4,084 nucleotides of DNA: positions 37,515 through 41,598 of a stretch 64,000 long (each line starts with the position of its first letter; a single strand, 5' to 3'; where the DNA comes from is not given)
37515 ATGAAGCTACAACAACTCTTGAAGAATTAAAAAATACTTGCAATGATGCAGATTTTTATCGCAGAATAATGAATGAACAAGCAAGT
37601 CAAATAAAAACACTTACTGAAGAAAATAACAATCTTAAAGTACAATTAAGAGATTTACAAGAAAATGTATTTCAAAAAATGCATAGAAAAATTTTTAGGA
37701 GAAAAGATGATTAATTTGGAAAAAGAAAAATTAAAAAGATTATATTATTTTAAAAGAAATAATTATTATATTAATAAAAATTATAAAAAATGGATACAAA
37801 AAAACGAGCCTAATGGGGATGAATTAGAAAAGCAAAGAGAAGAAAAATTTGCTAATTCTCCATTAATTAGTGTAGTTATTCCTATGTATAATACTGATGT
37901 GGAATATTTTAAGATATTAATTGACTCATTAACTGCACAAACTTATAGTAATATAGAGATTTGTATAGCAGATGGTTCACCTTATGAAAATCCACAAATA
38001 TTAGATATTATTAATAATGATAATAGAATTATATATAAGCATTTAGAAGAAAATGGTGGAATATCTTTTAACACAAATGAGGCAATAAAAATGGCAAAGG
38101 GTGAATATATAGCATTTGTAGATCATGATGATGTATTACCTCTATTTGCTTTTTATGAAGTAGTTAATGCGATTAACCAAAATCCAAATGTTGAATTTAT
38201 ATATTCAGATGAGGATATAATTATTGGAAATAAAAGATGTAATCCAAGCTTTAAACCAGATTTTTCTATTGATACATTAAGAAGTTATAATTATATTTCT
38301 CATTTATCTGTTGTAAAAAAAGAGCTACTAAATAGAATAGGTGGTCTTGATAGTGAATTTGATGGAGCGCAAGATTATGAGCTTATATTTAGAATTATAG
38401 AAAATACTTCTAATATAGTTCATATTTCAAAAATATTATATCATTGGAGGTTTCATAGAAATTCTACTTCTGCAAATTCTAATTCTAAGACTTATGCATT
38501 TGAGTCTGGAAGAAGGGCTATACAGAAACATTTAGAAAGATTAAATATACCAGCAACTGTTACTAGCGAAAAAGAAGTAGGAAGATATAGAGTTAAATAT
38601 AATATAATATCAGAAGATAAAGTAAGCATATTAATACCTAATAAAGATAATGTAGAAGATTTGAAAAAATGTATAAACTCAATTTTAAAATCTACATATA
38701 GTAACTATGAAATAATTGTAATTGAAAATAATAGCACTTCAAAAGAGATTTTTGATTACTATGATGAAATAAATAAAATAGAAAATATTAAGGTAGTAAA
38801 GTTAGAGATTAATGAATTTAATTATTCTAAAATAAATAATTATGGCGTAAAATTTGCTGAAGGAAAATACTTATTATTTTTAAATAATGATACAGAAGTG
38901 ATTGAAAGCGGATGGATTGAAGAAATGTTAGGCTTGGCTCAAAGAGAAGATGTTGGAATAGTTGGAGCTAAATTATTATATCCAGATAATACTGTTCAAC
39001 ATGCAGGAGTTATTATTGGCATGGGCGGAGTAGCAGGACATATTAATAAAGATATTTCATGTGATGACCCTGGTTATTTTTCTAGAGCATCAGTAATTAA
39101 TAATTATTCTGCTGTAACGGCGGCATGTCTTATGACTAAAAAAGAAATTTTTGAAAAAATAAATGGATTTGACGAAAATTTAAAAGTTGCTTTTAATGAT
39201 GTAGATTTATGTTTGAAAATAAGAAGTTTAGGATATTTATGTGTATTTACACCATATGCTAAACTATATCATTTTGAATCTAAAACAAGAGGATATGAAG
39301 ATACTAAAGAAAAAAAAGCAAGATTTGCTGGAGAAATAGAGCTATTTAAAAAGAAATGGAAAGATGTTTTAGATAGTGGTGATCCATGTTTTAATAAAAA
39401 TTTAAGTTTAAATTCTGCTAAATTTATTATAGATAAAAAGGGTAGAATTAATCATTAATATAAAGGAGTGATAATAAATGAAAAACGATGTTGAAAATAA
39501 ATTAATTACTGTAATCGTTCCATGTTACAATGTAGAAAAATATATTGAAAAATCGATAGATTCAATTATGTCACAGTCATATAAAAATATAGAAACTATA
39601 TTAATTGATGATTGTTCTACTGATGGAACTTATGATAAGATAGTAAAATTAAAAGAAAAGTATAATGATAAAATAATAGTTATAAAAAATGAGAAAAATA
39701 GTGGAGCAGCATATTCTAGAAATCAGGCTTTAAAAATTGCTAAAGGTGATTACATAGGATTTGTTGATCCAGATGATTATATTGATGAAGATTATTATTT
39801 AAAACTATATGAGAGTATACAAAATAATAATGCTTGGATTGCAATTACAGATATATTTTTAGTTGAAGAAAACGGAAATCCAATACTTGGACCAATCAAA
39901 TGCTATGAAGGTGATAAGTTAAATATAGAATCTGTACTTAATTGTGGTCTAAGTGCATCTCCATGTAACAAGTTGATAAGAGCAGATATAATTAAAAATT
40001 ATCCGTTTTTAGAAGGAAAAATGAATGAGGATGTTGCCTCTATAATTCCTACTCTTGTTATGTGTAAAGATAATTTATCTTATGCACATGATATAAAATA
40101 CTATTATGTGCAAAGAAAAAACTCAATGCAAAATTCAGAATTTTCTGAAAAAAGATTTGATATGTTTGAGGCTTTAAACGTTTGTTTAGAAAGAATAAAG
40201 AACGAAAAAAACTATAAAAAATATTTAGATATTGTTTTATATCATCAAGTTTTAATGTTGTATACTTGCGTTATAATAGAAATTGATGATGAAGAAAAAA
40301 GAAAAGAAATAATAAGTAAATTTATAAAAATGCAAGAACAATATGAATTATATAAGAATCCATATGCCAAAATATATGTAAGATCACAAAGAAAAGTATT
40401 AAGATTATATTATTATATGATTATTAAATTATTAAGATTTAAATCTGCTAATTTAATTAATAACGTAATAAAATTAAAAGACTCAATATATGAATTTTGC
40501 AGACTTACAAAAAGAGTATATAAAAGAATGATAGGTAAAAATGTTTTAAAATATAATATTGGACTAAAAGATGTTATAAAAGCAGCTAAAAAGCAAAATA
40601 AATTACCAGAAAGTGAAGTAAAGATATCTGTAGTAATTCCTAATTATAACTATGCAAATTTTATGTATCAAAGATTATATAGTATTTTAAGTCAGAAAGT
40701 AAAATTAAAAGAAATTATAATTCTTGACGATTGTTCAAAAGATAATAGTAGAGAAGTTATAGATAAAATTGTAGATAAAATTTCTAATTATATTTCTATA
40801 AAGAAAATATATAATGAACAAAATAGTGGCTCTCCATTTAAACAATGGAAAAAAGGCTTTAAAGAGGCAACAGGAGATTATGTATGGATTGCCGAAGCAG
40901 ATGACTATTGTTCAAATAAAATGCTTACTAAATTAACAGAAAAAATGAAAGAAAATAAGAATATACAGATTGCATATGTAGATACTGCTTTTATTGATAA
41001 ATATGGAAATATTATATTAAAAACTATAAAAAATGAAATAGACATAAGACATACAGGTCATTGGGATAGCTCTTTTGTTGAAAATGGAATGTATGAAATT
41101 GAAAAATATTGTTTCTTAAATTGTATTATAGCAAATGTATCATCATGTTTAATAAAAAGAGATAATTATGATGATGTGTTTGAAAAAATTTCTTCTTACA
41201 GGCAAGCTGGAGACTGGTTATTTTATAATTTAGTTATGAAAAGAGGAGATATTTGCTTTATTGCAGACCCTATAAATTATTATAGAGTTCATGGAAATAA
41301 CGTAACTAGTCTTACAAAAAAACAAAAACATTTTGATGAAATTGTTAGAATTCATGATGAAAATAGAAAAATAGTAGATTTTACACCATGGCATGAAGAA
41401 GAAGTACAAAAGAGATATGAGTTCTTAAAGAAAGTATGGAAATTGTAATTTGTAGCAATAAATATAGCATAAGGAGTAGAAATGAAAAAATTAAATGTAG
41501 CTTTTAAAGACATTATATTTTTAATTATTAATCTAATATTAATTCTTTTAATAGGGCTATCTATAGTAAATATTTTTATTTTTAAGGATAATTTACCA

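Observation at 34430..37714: WbdD-like methyltransferase + kinase-like + coiled-coil protein next to an extended Wzt-type ATPase: possible cap-and-ruler chain termination in a Gram-positive rhamnan locus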

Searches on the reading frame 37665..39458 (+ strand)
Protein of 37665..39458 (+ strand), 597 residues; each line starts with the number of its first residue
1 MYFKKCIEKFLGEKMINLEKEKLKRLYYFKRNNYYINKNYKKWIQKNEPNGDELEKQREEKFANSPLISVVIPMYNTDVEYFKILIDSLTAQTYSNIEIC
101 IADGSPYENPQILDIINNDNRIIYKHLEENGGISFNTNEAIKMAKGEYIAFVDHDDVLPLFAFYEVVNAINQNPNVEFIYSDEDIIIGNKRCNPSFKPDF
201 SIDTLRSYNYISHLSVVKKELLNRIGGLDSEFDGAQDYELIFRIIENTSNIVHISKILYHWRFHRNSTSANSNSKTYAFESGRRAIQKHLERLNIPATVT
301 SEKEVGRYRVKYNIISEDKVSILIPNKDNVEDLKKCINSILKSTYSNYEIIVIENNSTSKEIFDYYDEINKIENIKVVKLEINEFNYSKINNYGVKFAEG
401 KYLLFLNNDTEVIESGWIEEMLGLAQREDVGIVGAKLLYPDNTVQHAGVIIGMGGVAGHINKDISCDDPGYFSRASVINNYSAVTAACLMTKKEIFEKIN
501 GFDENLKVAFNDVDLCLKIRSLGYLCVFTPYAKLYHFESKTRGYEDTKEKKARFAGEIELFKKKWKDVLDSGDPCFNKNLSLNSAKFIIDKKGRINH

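Call 4: search_protein_families(library=pfam, proteins=[window:37665-39458:+], max_evalue=0.01)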
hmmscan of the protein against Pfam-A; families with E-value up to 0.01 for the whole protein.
window:37665-39458:+ (597 aa): 6 families
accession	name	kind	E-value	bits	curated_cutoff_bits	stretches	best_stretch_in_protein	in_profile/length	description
PF00535.33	Glycos_transf_2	-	2.5e-42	145.1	23.3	2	69-176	1-109/168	Glycosyl transferase family 2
PF13641.12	Glyco_tranf_2_3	-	9.2e-18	65.5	27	2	320-541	3-216/230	Glycosyltransferase like family 2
PF10111.15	Glyco_tranf_2_2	-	1.7e-14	54.5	27.3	2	69-261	1-217/276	Glycosyltransferase like family 2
PF13712.12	Glyco_tranf_2_5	-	8.1e-08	32.7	27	1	350-554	3-206/210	Glycosyltransferase like family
PF13632.12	Glyco_trans_2_3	-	0.00044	20.6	27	0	484-558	72-143/198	Glycosyl transferase family group 2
PF02709.20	Glyco_transf_7C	-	0.00047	20.2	23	0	479-507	14-42/78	N-terminal domain of galactosyltransferase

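Call 5: search_protein_families(library=ncbifam, proteins=[window:37665-39458:+], max_evalue=0.01)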
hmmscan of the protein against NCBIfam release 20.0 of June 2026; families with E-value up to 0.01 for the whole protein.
window:37665-39458:+ (597 aa): 21 families
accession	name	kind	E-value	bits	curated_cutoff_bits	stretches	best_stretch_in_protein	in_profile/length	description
TIGR03965.1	mycofact_glyco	equivalog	8.5e-29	100.7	280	2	316-536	72-280/467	mycofactocin biosynthesis glycosyltransferase MftF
NF007482.0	PRK10073.1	equivalog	1.1e-28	100.3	423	2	64-208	4-144/334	glycosyltransferase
NF038299.1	EPS_HpsN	equivalog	9.6e-28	97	425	2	319-552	2-236/317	hormogonium polysaccharide biosynthesis glycosyltransferase HpsN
NF047683.1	TeichurnBiosyTuaG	equivalog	2.4e-26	92.9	400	2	64-157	4-98/252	teichuronic acid biosynthesis protein TuaG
TIGR03937.1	PgaC_IcaA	equivalog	2.3e-24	86.1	422.3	2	53-177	32-157/407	poly-beta-1,6-N-acetyl-D-glucosamine synthase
NF041875.1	EPS_EpsD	equivalog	2.4e-21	76.5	370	2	320-541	1-211/325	exopolysaccharide biosynthesis glycosyltransferase EpsD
NF007453.0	PRK10018.1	equivalog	4.5e-20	72.4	382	2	64-250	4-195/280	colanic acid biosynthesis glycosyltransferase WcaA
NF041394.1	GtaseAglG_Halo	equivalog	7.9e-20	71.3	440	2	68-157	3-94/304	glucosyl-dolichyl phosphate glucuronosyltransferase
TIGR04017.1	WcaA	equivalog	7.4e-19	68.4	495.75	2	64-249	3-193/279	colanic acid biosynthesis glycosyltransferase WcaA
TIGR04283.1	glyco_like_mftF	equivalog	1.2e-15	57.7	182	2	320-527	1-177/221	TIGR04283 family arsenosugar biosynthesis glycosyltransferase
TIGR01556.1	rhamnosyltran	subfamily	2.2e-15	56.6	200.55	2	329-536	6-200/281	rhamnosyltransferase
TIGR03111.1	glyc2_xrt_Gpos1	hypoth_equivalog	3.3e-14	52.5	363.95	2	54-178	37-164/439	TIGR03111 family XrtG-associated glycosyltransferase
NF050050.1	ProtGlycPglI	equivalog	3.4e-14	52.9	500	2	66-173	2-111/306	GalNAc(5)-diNAcBac-PP-undecaprenol beta-1,3-glucosyltransferase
NF053739.1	GlytfEpsEBac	equivalog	5.9e-13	48.4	450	2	319-445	2-128/265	glycosyltransferase EpsE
NF038302.1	EPS_HpsE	equivalog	9.4e-12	44.5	300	2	68-157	3-98/307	hormogonium polysaccharide biosynthesis glycosyltransferase HpsE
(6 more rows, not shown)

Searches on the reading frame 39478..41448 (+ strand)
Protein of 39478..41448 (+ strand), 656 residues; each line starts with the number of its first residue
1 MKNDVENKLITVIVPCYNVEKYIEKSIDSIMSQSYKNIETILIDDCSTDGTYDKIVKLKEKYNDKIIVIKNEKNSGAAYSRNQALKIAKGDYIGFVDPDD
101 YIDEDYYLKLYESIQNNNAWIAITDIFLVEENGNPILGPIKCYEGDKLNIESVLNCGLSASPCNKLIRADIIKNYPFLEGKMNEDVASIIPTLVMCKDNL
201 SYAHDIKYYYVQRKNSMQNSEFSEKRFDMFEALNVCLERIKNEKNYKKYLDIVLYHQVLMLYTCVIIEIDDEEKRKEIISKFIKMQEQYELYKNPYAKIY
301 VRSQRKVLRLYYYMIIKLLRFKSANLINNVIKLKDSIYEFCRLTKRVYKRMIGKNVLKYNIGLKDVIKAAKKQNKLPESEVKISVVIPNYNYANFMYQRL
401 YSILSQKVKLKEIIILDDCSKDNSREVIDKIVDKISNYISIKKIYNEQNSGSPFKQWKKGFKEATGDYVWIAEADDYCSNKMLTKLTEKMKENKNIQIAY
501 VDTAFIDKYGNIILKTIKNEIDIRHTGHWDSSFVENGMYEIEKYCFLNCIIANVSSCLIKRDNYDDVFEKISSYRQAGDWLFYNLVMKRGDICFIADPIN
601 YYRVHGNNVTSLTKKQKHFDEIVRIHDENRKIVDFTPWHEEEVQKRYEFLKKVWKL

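Call 4: search_protein_families(library=pfam, proteins=[window:39478-41448:+], max_evalue=0.01)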
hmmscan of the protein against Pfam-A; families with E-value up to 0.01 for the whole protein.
window:39478-41448:+ (656 aa): 4 families
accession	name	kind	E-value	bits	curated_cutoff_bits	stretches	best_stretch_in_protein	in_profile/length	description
PF00535.33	Glycos_transf_2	-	2.4e-60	203.7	23.3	2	11-139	1-128/168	Glycosyl transferase family 2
PF13641.12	Glyco_tranf_2_3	-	6.7e-19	69.3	27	2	10-113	3-109/230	Glycosyltransferase like family 2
PF10111.15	Glyco_tranf_2_2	-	1e-18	68.2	27.3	2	11-118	1-116/276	Glycosyltransferase like family 2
PF13704.12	Glyco_tranf_2_4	-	4.5e-06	27.5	27.5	0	40-103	22-85/98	Glycosyl transferase family 2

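Call 5: search_protein_families(library=ncbifam, proteins=[window:39478-41448:+], max_evalue=0.01)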
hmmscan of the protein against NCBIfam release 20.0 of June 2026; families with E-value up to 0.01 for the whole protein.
window:39478-41448:+ (656 aa): 25 families
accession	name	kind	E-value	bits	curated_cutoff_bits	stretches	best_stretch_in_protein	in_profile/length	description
NF047683.1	TeichurnBiosyTuaG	equivalog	9.3e-46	156.5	400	2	7-137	5-134/252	teichuronic acid biosynthesis protein TuaG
NF007482.0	PRK10073.1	equivalog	2.9e-38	131.7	423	2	7-312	5-325/334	glycosyltransferase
NF053739.1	GlytfEpsEBac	equivalog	7.3e-32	110.4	450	2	10-101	3-94/265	glycosyltransferase EpsE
TIGR03937.1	PgaC_IcaA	equivalog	1.8e-30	106.2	422.3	2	5-129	42-165/407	poly-beta-1,6-N-acetyl-D-glucosamine synthase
NF007453.0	PRK10018.1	equivalog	1.4e-23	84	382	2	6-101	4-98/280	colanic acid biosynthesis glycosyltransferase WcaA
NF038302.1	EPS_HpsE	equivalog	2.7e-23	82.4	300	2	10-118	3-115/307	hormogonium polysaccharide biosynthesis glycosyltransferase HpsE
NF050050.1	ProtGlycPglI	equivalog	6.1e-23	81.6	500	2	10-133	4-125/306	GalNAc(5)-diNAcBac-PP-undecaprenol beta-1,3-glucosyltransferase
TIGR04017.1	WcaA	equivalog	3.5e-22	79.3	495.75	2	6-101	3-97/279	colanic acid biosynthesis glycosyltransferase WcaA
NF041875.1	EPS_EpsD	equivalog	1.4e-21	77.3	370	2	11-104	2-94/325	exopolysaccharide biosynthesis glycosyltransferase EpsD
NF041394.1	GtaseAglG_Halo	equivalog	1.7e-18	66.9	440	2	10-119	3-112/304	glucosyl-dolichyl phosphate glucuronosyltransferase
TIGR04283.1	glyco_like_mftF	equivalog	4.4e-18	65.7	182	2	383-508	1-114/221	TIGR04283 family arsenosugar biosynthesis glycosyltransferase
TIGR03469.1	HpnB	hypoth_equivalog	2.4e-15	56.5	379.25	2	370-495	32-165/386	hopene-associated glycosyltransferase HpnB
TIGR03965.1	mycofact_glyco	equivalog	6.8e-15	54.9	280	2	7-99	73-164/467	mycofactocin biosynthesis glycosyltransferase MftF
NF045692.1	OglycostaseCruG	equivalog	8.9e-15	54.5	600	2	371-509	31-170/386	2'-O-glycosyltransferase CruG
TIGR03111.1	glyc2_xrt_Gpos1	hypoth_equivalog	4.2e-14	52.2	363.95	2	9-132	50-174/439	TIGR03111 family XrtG-associated glycosyltransferase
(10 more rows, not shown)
